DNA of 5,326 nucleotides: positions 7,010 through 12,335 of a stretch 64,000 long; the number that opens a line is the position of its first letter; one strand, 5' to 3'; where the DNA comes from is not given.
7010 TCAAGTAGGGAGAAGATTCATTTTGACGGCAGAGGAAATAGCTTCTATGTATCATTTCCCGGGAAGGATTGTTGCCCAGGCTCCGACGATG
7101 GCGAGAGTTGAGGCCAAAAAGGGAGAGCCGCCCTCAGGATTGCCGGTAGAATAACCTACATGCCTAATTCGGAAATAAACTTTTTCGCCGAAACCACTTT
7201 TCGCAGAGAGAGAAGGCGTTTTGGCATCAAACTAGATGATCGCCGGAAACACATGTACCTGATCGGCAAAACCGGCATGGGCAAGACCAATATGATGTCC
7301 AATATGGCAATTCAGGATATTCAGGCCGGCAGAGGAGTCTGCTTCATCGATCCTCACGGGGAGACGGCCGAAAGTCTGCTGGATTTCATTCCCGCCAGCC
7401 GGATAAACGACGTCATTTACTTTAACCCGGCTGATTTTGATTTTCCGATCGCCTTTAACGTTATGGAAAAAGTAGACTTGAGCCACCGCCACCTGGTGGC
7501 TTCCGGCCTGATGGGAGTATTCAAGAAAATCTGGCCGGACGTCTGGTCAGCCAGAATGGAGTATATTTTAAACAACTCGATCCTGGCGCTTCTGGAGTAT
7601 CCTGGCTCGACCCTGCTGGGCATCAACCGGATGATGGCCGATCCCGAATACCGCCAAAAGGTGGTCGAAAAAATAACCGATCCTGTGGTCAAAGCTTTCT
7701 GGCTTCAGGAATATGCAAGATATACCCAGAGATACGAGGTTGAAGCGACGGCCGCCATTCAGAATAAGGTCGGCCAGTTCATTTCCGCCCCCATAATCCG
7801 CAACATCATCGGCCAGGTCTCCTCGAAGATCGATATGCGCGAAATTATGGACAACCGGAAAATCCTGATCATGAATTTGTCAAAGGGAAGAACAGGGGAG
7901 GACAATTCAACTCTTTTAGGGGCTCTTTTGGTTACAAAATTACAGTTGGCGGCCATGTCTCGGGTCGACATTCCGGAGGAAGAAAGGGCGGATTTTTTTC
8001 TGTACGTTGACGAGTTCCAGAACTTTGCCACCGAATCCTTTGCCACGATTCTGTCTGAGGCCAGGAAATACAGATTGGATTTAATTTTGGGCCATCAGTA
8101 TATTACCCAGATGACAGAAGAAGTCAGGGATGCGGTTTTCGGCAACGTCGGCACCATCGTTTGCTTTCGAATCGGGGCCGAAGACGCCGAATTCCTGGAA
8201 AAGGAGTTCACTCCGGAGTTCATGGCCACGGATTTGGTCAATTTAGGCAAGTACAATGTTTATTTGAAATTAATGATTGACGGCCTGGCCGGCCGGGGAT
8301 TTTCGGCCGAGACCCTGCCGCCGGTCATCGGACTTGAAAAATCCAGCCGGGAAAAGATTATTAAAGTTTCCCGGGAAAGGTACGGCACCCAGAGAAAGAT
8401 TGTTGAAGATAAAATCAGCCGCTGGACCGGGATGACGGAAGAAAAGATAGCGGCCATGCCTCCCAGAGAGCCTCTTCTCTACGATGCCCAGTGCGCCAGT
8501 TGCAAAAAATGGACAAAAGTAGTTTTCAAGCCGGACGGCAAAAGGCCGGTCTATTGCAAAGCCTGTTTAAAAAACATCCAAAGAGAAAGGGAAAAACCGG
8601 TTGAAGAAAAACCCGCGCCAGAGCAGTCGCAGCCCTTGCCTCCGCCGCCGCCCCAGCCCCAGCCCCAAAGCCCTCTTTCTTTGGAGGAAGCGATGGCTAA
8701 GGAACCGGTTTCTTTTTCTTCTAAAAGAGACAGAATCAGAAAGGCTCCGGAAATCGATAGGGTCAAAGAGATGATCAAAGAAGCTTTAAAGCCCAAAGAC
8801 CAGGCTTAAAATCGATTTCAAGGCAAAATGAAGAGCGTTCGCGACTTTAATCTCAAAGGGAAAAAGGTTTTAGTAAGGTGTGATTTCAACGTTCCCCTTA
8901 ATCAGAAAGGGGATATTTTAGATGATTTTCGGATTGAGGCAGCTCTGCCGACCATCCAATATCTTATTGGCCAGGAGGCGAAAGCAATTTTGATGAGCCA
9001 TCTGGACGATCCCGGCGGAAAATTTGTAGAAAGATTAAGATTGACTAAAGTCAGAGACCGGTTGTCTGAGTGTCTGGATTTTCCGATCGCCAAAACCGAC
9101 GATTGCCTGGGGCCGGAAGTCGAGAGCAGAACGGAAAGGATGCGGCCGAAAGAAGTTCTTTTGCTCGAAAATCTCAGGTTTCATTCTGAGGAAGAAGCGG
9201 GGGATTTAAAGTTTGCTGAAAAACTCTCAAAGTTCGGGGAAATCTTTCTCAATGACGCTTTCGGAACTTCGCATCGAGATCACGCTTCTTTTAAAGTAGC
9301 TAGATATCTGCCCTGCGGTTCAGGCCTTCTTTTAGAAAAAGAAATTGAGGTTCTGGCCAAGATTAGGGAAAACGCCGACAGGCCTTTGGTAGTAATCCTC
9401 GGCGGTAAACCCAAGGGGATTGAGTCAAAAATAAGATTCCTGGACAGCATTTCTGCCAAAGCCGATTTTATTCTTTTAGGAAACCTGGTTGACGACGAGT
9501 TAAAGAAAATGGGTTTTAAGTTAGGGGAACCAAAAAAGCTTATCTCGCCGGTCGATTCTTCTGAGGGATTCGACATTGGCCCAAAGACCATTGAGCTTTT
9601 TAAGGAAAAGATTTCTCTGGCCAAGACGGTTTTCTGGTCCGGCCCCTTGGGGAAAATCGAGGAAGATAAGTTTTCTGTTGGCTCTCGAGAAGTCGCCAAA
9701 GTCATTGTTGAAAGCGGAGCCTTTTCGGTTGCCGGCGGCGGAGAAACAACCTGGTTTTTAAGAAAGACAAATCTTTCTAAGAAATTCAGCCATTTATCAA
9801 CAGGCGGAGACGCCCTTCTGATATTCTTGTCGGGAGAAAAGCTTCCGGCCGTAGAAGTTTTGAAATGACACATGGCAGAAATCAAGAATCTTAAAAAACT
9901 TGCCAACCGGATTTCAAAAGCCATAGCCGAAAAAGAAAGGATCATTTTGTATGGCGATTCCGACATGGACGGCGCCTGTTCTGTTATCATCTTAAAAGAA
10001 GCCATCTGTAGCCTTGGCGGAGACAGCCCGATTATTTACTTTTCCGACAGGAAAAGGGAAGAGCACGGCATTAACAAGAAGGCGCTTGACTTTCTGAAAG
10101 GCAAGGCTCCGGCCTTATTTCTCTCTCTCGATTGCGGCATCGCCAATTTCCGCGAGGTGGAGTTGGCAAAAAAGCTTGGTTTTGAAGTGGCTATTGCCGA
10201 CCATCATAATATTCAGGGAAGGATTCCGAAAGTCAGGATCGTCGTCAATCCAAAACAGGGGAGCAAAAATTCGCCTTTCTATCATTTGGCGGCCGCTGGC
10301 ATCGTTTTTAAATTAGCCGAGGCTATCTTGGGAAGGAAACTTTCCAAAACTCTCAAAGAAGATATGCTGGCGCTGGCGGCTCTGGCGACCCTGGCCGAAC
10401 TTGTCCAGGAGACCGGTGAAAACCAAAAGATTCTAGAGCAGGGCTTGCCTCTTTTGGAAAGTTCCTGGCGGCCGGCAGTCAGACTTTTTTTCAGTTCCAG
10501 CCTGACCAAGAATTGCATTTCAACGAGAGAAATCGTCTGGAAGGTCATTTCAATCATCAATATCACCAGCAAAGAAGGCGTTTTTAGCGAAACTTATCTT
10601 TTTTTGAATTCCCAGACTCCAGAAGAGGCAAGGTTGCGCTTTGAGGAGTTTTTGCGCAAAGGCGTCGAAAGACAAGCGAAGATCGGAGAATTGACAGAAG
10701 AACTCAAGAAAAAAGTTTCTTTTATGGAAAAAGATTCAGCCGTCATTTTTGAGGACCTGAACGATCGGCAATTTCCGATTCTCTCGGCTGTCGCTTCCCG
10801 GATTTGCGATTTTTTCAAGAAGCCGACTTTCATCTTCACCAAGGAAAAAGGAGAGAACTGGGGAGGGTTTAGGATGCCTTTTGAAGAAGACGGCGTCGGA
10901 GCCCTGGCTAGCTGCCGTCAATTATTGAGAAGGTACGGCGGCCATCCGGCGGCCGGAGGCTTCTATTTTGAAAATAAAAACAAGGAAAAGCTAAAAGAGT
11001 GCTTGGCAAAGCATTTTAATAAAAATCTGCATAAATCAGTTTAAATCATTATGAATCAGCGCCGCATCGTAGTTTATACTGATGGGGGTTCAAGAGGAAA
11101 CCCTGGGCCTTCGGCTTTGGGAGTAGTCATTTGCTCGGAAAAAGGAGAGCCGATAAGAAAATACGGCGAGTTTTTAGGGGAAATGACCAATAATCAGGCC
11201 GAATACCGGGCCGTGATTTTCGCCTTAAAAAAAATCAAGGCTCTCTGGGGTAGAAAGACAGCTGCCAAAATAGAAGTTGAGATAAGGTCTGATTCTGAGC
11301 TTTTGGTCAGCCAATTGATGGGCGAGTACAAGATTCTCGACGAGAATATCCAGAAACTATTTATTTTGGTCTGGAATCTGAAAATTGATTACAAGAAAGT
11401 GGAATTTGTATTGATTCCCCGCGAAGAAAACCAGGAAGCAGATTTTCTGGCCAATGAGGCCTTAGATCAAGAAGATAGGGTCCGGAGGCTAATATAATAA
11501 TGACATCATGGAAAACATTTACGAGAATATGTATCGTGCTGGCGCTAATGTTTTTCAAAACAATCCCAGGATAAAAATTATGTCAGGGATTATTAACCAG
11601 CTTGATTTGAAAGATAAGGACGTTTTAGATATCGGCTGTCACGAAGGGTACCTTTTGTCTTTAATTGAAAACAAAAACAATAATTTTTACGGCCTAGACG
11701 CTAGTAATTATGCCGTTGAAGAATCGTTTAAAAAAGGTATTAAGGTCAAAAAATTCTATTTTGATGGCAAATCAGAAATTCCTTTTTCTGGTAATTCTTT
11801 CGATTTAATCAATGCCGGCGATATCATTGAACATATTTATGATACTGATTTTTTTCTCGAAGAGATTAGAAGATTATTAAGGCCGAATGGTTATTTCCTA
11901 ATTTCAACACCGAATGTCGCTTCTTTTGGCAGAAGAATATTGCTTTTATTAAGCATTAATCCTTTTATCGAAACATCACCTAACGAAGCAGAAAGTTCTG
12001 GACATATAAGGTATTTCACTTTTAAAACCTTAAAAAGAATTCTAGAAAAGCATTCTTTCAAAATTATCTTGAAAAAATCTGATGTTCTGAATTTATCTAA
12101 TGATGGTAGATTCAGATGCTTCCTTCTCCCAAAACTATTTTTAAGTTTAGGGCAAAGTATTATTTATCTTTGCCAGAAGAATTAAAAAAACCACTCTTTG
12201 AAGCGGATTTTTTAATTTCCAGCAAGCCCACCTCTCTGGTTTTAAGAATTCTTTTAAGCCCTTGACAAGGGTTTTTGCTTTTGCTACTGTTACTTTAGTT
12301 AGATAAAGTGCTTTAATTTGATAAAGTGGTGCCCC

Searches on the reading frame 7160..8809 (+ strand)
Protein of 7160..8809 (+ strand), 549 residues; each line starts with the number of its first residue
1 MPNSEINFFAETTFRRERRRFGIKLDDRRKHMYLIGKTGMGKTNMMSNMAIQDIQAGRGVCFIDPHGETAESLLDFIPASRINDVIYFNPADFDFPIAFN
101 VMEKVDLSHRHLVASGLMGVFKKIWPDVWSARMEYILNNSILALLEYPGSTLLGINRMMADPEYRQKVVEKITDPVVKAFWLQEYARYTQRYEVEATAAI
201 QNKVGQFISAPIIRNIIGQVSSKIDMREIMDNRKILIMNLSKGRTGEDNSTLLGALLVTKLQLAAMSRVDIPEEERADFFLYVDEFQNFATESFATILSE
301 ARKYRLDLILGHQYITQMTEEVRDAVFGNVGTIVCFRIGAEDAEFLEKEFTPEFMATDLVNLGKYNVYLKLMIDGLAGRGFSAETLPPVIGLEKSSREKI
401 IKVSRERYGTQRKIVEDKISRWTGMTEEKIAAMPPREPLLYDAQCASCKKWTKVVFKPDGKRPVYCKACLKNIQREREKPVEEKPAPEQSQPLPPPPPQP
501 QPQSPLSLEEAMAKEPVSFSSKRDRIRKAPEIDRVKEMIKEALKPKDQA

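Call 81: search_protein_families(library=pfam, proteins=[window:7160-8809:+], max_evalue=0.0001)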
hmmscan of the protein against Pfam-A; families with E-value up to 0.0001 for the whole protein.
window:7160-8809:+ (549 aa): 4 families
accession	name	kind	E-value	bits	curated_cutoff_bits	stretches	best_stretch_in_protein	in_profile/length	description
PF23477.1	zf_Tbcl_2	-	4.8e-12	45.8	27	1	441-472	4-35/37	Probable treble clef zinc finger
PF10412.15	TrwB_AAD_bind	-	2.2e-10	40.4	20.5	1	27-331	13-303/387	Type IV secretion-system coupling protein DNA-binding domain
PF01935.23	DUF87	-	1.6e-06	28.8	23.2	1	29-249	23-210/220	Helicase HerA, central domain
PF12696.13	TraG-D_C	-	6.4e-06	26.5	22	1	281-347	4-73/126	TraM recognition site of TraD and TraG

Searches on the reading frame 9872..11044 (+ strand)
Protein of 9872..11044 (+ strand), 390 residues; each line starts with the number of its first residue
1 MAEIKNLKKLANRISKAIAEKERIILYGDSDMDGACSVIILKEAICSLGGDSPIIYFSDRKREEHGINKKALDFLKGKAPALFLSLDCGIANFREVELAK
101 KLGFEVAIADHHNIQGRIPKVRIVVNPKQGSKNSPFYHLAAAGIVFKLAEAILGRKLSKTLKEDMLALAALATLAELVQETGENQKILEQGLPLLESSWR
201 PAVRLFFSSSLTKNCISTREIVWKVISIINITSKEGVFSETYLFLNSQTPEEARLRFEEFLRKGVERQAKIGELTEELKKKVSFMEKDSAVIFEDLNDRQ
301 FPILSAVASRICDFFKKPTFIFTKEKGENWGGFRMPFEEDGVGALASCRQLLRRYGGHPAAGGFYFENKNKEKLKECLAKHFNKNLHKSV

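Call 10: search_protein_families(library=pfam, proteins=[window:9872-11044:+], max_evalue=0.01)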
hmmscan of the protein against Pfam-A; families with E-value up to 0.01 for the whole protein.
window:9872-11044:+ (390 aa): 2 families
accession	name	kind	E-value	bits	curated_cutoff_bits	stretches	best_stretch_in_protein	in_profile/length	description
PF01368.27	DHH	-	5e-17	62.8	28.1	1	23-173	1-125/125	DHH family, N-terminal domain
PF02272.25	DHHA1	-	0.0019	19.1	25.9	1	301-378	15-93/102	DHHA1 domain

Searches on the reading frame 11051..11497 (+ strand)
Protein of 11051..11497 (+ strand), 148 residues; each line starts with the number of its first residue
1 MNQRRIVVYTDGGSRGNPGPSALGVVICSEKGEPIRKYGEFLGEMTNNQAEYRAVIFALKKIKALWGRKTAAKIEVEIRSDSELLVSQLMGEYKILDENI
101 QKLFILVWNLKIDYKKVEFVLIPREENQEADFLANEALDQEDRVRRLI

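Call 10: search_protein_families(library=pfam, proteins=[window:11051-11497:+], max_evalue=0.01)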
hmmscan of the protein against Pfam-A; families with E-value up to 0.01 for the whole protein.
window:11051-11497:+ (148 aa): 2 families
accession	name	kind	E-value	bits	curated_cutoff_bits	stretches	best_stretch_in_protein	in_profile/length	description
PF13456.12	RVT_3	-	1.8e-17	63.8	21.6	1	10-137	2-123/123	Reverse transcriptase-like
PF00075.30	RNase_H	-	2.7e-12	47.5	25.8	1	5-137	3-139/141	RNase H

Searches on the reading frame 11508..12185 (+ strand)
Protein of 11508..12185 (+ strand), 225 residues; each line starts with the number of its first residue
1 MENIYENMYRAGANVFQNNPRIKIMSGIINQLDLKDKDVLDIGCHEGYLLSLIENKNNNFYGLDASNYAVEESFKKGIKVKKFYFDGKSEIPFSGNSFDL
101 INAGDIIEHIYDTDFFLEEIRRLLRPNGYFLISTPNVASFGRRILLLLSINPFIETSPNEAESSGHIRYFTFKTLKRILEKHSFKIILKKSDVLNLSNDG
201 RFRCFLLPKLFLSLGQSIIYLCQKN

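Call 10: search_protein_families(library=pfam, proteins=[window:11508-12185:+], max_evalue=0.01)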
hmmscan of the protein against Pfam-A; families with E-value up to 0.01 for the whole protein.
window:11508-12185:+ (225 aa): 8 families
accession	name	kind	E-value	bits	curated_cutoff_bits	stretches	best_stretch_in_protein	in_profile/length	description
PF13489.12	Methyltransf_23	-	2.7e-20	73.2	27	1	33-187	20-162/164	Methyltransferase domain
PF08241.18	Methyltransf_11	-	1.4e-15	58.1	21.2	1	40-132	1-95/95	Methyltransferase domain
PF13847.12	Methyltransf_31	-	1.1e-14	54.8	27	1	35-136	3-113/145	Methyltransferase domain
PF08242.18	Methyltransf_12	-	1.6e-13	51.6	30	1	40-130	1-98/98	Methyltransferase domain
PF13649.12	Methyltransf_25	-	1.6e-11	45.2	27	1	39-128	1-97/97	Methyltransferase domain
PF07021.18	MetW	-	7.6e-11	42.4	21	1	36-187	14-163/193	Methionine biosynthesis protein MetW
PF03141.22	Methyltransf_29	-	1.6e-07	30.8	23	1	27-138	107-223/506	Putative S-adenosyl-L-methionine-dependent methyltransferase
PF05219.18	DREV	-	8.5e-06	25.5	26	1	28-133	87-187/265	DREV methyltransferase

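Call 13: find_encoding_contigs(protein=window:11508-12185:+, flank=10000, max_places=10)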
Protein window:11508-12185:+ (225 aa): 1 contig read that carries it; 1 place shown.
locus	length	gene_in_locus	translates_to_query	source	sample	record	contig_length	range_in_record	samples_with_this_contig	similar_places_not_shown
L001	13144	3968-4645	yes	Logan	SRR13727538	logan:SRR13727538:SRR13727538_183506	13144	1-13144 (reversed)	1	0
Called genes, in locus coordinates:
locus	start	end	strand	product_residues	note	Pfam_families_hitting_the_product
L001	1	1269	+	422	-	?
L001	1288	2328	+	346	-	PF00162:PGK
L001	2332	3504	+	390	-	PF01368:DHH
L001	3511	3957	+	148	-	PF00075:RNase_H, PF13456:RVT_3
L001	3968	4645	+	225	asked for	PF03141:Methyltransf_29, PF05219:DREV (weak), PF13489:Methyltransf_23, PF07021:MetW, PF13847:Methyltransf_31, PF08241:Methyltransf_11, PF08242:Methyltransf_12, PF13649:Methyltransf_25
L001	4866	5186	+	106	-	PF01371:Trp_repressor, PF13384:HTH_23 (weak)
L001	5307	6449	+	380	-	PF04055:Radical_SAM (weak)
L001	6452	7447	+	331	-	-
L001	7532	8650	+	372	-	PF00155:Aminotran_1_2, PF00266:Aminotran_5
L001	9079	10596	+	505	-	PF03023:MurJ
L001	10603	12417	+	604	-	PF00009:GTP_EFTU, PF00071:Ras (faint), PF03144:GTP_EFTU_D2, PF22042:EF-G_D2 (weak), PF00679:EFG_C, PF06421:LepA_C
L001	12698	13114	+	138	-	PF04977:DivIC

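Call 44: find_homologous_proteins(query=window:11508-12185:+, max_evalue=1e-20)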
Query window:11508-12185:+ (225 aa): 331 proteins with E <= 1e-20 among 757 candidates; the best 120 are listed.
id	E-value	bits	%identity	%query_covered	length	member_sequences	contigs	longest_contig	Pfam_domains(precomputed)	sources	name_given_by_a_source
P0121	2.6e-144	496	100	100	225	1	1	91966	PF07021.19,PF13847.13,PF13489.13,PF13649.13,PF03141.23,PF05219.18,PF08241.19,PF08242.19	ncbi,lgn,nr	ncbi:MAG: class I SAM-dependent methyltransferase [bacterium]|nr:class I SAM-dependent methyltransfe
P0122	3.5e-127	440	88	100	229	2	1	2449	PF07021.19,PF13847.13,PF13489.13,PF13649.13,PF03141.23,PF08241.19,PF08242.19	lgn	-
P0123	5.2e-124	430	86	100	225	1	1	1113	PF07021.19,PF13847.13,PF13489.13,PF13649.13,PF03141.23,PF08241.19,PF08242.19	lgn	-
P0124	7.0e-116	403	81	100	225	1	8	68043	PF07021.19,PF13847.13,PF13489.13,PF13649.13,PF03141.23,PF08241.19,PF08242.19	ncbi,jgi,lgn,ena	-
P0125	5.4e-90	319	66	97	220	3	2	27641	PF07021.19,PF13847.13,PF13489.13,PF13649.13,PF03141.23,PF08241.19,PF08242.19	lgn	-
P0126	7.2e-89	315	64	99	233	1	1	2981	PF07021.19,PF13847.13,PF13489.13,PF13649.13,PF08241.19,PF08242.19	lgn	-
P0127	1.6e-88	314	70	92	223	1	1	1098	PF07021.19,PF13847.13,PF13489.13,PF13649.13,PF08241.19,PF08242.19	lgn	-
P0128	9.4e-88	311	63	99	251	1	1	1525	PF07021.19,PF13847.13,PF13489.13,PF13649.13,PF08241.19,PF08242.19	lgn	-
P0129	1.5e-87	311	64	96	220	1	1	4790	PF07021.19,PF13847.13,PF13489.13,PF13649.13,PF03141.23,PF08241.19,PF08242.19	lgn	-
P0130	2.4e-87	310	62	100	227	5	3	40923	PF07021.19,PF13847.13,PF13489.13,PF13649.13,PF03141.23,PF08241.19,PF08242.19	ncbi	-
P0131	3.7e-87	309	63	100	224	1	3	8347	PF07021.19,PF13847.13,PF13489.13,PF13649.13,PF08241.19,PF08242.19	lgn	-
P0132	5.3e-87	309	66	96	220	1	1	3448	PF07021.19,PF13847.13,PF13489.13,PF13649.13,PF08241.19,PF08242.19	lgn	-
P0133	7.3e-87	308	65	92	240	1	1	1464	PF07021.19,PF13847.13,PF13489.13,PF13649.13,PF03141.23,PF08241.19,PF08242.19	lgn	-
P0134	1.5e-86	307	61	99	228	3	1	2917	PF07021.19,PF13847.13,PF13489.13,PF13649.13,PF03141.23,PF08241.19,PF08242.19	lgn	-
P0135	1.6e-86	307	67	92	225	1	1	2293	PF07021.19,PF13847.13,PF13489.13,PF13649.13,PF03141.23,PF08241.19,PF08242.19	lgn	-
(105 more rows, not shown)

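Call 46: find_encoding_contigs(protein=P0122, flank=10000, max_places=4)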
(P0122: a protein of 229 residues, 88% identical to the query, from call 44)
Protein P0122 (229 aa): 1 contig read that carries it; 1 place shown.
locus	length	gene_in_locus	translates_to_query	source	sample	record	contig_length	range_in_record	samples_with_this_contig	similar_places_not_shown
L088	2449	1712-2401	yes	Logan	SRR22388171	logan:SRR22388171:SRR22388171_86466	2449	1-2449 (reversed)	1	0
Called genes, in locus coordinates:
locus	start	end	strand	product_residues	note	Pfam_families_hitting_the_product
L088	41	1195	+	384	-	PF02272:DHHA1 (faint), PF01368:DHH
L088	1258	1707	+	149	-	PF00075:RNase_H, PF13456:RVT_3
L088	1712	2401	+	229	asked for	PF03141:Methyltransf_29 (faint), PF13489:Methyltransf_23, PF07021:MetW, PF13847:Methyltransf_31, PF08241:Methyltransf_11, PF08242:Methyltransf_12, PF13649:Methyltransf_25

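Call 48: find_encoding_contigs(protein=P0125, flank=10000, max_places=4)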
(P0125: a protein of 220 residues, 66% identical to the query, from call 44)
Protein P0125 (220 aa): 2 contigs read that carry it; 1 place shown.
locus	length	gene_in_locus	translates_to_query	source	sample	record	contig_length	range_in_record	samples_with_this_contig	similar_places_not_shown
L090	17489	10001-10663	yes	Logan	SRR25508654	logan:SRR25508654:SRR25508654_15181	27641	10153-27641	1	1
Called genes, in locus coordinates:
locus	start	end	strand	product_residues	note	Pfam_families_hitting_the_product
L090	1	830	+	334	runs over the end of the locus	PF00535:Glycos_transf_2, PF10111:Glyco_tranf_2_2, PF13641:Glyco_tranf_2_3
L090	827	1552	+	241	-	PF13489:Methyltransf_23, PF08241:Methyltransf_11, PF13649:Methyltransf_25 (weak)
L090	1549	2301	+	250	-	PF13489:Methyltransf_23, PF13847:Methyltransf_31, PF08241:Methyltransf_11, PF08242:Methyltransf_12, PF13649:Methyltransf_25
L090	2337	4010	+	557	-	PF02543:Carbam_trans_N, PF16861:Carbam_trans_C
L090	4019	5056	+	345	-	-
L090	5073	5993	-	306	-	PF00535:Glycos_transf_2, PF10111:Glyco_tranf_2_2 (weak)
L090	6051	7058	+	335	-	PF10111:Glyco_tranf_2_2, PF13641:Glyco_tranf_2_3, PF00535:Glycos_transf_2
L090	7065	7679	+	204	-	PF07021:MetW, PF13489:Methyltransf_23, PF13847:Methyltransf_31, PF08241:Methyltransf_11, PF08242:Methyltransf_12, PF13649:Methyltransf_25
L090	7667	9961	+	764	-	PF00534:Glycos_transf_1, PF13692:Glyco_trans_1_4, PF13524:Glyco_trans_1_2 (faint), PF20706:GT4-conflict (weak), PF00534:Glycos_transf_1, PF13692:Glyco_trans_1_4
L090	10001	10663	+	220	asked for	PF03141:Methyltransf_29 (weak), PF13489:Methyltransf_23, PF07021:MetW, PF13847:Methyltransf_31, PF08241:Methyltransf_11, PF08242:Methyltransf_12, PF13649:Methyltransf_25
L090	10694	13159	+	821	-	-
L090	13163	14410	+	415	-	-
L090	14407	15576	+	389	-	PF13399:LytR_C (weak)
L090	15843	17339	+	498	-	-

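Call 51: search_protein_families(library=ncbifam, proteins=[window:11508-12185:+], max_evalue=0.01)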
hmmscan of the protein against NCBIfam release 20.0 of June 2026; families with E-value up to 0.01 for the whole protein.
window:11508-12185:+ (225 aa): 27 families (the best 25 are shown)
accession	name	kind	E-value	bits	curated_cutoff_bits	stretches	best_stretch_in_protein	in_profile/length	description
NF045667.1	MTase_DVU1556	equivalog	1.3e-12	47.7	155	1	36-187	23-163/213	DVU_1556 family methyltransferase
TIGR02081.1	metW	equivalog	9.6e-12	44.8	189.5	1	36-187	14-163/194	methionine biosynthesis protein MetW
TIGR01983.1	UbiG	equivalog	6.4e-11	42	102.95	1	30-138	44-157/228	bifunctional 2-polyprenyl-6-hydroxyphenol methylase/3-demethylubiquinol 3-O-methyltransferase UbiG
TIGR02072.1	BioC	equivalog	6.5e-11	42.5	184.95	1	14-187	13-174/244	malonyl-ACP O-methyltransferase BioC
NF045825.1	FAmtase_mtf2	equivalog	3.5e-10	39.5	400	1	22-132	45-158/248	fatty-acid O-methyltransferase Mtf2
NF008300.0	PRK11088.1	equivalog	1.5e-09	37.7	303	1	23-136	73-183/272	23S rRNA (guanine(745)-N(1))-methyltransferase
NF045823.1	PthPhpthDimycoMt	equivalog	6.5e-09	35.3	300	1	21-132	52-166/256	phthiotriol/phenolphthiotriol dimycocerosates methyltransferase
NF043040.1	corrin_prot_MT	hypoth_equivalog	7.3e-08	32.1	180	1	23-137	29-152/216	corrinoid protein-associated methyltransferase CpaM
NF040539.1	AST_met_ArsM_2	exception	1.5e-06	28.3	240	1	7-132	30-163/262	putative arsinothricin biosynthesis methyltransferase ArsM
NF001244.0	PRK00216.1-5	equivalog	5.2e-06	25.9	216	1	34-132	46-153/236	bifunctional demethylmenaquinone methyltransferase/2-methoxy-6-polyprenyl-1,4-benzoquinol methylase UbiE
TIGR01934.1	MenG_MenH_UbiE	subfamily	5.2e-06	25.9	158.35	1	30-132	37-141/223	ubiquinone/menaquinone biosynthesis methyltransferase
TIGR04345.1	ovoA_Cterm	equivalog_domain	8.9e-06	25.4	170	1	90-135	127-172/242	putative 4-mercaptohistidine N1-methyltransferase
NF045882.1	PLipidMtase_Leg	equivalog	1.3e-05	25.1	390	1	14-131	23-142/207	phospholipid N-methyltransferase PmtA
TIGR00452.1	TIGR00452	equivalog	1.7e-05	23.8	275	1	33-137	115-224/316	tRNA 5-methoxyuridine(34)/uridine 5-oxyacetic acid(34) synthase CmoB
NF011650.0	PRK15068.1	equivalog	5.5e-05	22.2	209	1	31-135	117-228/324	tRNA 5-methoxyuridine(34)/uridine 5-oxyacetic acid(34) synthase CmoB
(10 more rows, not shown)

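Call 65: find_encoding_contigs(protein=P0123, flank=3000, max_places=3)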
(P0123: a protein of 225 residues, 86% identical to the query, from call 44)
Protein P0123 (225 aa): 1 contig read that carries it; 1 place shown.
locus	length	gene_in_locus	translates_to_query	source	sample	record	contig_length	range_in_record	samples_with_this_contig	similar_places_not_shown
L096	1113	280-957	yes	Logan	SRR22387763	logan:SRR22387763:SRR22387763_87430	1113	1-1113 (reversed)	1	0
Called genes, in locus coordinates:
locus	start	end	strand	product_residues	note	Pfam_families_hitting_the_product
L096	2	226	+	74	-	?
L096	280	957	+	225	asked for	PF03141:Methyltransf_29 (faint), PF13489:Methyltransf_23, PF07021:MetW, PF13847:Methyltransf_31, PF08241:Methyltransf_11, PF08242:Methyltransf_12, PF13649:Methyltransf_25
